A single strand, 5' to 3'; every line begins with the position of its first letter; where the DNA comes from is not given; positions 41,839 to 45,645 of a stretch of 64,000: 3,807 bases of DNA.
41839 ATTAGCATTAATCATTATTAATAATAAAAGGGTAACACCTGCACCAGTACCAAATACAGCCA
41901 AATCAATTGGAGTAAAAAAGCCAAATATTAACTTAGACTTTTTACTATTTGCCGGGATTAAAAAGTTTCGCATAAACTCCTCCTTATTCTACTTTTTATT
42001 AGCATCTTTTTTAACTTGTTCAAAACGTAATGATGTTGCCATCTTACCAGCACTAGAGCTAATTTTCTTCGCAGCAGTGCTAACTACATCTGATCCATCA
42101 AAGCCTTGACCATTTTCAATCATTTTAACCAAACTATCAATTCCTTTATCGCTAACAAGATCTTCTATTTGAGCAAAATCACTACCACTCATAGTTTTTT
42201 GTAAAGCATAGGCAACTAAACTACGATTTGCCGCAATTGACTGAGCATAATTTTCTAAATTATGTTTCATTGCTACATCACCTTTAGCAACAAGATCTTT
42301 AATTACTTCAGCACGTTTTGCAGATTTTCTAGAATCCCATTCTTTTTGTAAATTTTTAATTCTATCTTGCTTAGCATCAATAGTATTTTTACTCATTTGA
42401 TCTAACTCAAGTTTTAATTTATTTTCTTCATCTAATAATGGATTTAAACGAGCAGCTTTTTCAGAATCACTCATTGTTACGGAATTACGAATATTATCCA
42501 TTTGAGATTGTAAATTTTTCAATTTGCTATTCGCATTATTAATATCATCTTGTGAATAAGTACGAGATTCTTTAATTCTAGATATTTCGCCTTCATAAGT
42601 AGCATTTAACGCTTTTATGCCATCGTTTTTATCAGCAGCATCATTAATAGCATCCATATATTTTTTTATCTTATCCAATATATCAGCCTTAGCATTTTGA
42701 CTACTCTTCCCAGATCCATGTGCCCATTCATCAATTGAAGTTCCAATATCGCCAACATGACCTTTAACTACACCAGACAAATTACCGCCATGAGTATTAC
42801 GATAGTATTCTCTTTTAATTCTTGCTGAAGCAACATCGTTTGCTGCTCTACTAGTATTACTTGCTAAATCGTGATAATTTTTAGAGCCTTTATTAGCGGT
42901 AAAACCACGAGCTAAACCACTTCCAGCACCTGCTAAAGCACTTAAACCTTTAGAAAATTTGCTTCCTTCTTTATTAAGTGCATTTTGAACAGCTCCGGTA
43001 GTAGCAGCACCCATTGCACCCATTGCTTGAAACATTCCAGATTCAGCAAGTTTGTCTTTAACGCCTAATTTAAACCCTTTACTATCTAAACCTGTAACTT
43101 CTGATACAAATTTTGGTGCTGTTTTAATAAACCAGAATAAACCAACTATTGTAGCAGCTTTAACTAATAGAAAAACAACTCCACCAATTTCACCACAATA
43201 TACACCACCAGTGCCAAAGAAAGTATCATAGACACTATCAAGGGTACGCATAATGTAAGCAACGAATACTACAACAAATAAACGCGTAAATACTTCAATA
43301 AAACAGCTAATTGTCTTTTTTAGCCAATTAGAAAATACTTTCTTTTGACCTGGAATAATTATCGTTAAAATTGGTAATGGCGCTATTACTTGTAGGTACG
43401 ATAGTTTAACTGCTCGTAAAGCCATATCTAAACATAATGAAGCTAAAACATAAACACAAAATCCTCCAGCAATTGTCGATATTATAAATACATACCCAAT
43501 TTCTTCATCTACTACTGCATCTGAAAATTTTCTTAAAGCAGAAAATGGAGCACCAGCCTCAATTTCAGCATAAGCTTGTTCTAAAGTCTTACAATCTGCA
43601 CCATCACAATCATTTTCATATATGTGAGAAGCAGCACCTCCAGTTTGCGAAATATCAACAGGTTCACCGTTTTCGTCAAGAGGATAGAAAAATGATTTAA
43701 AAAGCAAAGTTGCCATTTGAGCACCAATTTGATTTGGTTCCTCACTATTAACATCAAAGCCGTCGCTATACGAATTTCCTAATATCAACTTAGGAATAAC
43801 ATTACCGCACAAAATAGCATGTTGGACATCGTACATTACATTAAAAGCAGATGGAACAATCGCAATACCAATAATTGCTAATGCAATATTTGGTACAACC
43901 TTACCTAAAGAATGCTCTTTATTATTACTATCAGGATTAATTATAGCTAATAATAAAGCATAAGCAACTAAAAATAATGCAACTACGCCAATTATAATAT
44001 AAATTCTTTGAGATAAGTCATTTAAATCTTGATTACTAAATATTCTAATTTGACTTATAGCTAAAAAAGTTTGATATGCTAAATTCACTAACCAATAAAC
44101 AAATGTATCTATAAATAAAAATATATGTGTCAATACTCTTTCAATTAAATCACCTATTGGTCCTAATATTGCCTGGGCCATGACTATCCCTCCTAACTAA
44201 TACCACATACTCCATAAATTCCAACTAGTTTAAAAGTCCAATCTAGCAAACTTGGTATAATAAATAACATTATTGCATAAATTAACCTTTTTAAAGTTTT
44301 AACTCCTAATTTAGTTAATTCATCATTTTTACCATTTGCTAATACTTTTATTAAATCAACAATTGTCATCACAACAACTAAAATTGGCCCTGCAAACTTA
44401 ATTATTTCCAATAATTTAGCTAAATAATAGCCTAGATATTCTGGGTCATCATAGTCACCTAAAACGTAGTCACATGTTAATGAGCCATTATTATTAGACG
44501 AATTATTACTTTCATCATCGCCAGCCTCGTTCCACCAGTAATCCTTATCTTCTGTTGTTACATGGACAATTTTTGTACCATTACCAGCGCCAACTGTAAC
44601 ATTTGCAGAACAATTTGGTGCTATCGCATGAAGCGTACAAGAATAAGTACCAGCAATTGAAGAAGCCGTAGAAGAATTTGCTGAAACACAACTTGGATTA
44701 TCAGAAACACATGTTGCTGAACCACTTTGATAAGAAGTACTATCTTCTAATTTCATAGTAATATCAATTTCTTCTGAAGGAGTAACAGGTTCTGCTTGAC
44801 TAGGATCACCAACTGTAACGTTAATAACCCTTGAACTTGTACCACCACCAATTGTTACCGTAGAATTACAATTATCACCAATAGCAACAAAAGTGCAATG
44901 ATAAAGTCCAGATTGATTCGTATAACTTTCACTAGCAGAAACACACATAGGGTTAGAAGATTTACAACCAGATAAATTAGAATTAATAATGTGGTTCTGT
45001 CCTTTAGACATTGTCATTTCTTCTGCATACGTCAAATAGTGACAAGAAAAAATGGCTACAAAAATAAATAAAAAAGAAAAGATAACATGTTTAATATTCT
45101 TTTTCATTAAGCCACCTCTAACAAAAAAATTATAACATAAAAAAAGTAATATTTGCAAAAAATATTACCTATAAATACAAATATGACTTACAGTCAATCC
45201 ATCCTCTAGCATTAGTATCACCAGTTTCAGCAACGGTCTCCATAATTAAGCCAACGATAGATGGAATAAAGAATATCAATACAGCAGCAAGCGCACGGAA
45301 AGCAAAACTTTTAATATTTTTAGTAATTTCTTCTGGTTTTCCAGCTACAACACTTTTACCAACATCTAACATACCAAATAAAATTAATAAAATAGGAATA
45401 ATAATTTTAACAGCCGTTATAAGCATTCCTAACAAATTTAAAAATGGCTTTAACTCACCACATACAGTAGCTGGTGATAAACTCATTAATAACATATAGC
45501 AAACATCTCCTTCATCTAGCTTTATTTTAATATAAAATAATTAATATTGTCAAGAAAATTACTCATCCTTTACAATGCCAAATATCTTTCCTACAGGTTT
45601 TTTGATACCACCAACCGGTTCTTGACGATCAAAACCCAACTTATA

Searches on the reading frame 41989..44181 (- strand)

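Call 3: search_protein_families(library=pfam, proteins=[window:41989-44181:-], max_evalue=1)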
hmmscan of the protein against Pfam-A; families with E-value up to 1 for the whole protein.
window:41989-44181:- (730 aa): 2 families
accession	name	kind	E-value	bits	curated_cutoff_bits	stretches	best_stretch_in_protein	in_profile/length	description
PF02601.20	Exonuc_VII_L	-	0.2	11.5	35.9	1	542-657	152-268/315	Exonuclease VII, large subunit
PF05597.16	Phasin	-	0.3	11.6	28.8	0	536-617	41-123/126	Poly(hydroxyalcanoate) granule associated protein (phasin)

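Call 4: search_protein_families(library=ncbifam, proteins=[window:41989-44181:-], max_evalue=1)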
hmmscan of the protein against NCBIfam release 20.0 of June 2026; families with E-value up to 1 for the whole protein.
window:41989-44181:- (730 aa): 5 families
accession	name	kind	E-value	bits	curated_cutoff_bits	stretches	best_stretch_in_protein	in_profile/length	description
NF045848.1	MMCAP2_0566_fam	domain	9.4e-10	38.3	90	1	36-366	38-315/322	MMCAP2_0566 family conjugal transfer protein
NF045889.1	ICE_Mbov_0396_TM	equivalog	3e-08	33.5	70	1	228-366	174-304/306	Mbov_0396 family ICE element transmembrane protein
NF045487.1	ASRP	equivalog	0.0007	18.3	300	1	500-624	335-454/593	archaea-specific SMC-related protein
NF033486.1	harvest_ssl1498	equivalog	0.04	13.8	45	1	57-80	27-50/53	photosystem II assembly protein Psb34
NF033634.1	SLATT_1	domain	0.53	10.3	41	1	388-460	31-101/132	SLATT domain-containing protein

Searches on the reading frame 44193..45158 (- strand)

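Call 3: search_protein_families(library=pfam, proteins=[window:44193-45158:-], max_evalue=1)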
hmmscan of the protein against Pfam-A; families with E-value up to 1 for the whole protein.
window:44193-45158:- (321 aa): 2 families
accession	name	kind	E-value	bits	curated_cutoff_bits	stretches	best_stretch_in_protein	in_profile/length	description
PF18895.5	T4SS_pilin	-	0.081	13.4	26.6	1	247-299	10-61/71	Type IV secretion system pilin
PF18781.7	Phage_spike_2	-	0.11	13.3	25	1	80-120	5-45/76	Phage spike trimer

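Call 4: search_protein_families(library=ncbifam, proteins=[window:44193-45158:-], max_evalue=1)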
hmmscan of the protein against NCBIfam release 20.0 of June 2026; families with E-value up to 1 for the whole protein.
window:44193-45158:- (321 aa): 2 families
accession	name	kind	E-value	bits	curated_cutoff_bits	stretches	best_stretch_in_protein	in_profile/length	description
NF007969.0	PRK10693.1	equivalog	0.066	12.2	329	1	225-306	48-130/337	two-component system response regulator RssB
NF000027.1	156720500_bleO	exception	0.097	13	275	1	146-212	56-114/134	bleomycin binding protein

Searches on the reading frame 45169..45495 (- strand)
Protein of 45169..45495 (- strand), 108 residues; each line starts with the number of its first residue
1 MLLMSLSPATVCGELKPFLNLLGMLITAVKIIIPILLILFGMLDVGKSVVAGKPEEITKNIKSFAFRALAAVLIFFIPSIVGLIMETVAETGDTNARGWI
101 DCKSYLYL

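Call 3: search_protein_families(library=pfam, proteins=[window:45169-45495:-], max_evalue=1)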
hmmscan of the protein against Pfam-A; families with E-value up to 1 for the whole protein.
window:45169-45495:- (108 aa): 2 families
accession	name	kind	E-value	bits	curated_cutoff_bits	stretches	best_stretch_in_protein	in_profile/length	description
PF18895.5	T4SS_pilin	-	4.3e-05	23.9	26.6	1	23-84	10-71/71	Type IV secretion system pilin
PF10993.13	DUF2818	-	0.042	14.9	25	1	58-99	29-68/93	Protein of unknown function (DUF2818)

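Call 4: search_protein_families(library=ncbifam, proteins=[window:45169-45495:-], max_evalue=1)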
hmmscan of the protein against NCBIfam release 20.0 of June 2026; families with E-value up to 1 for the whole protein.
window:45169-45495:- (108 aa): 0 families
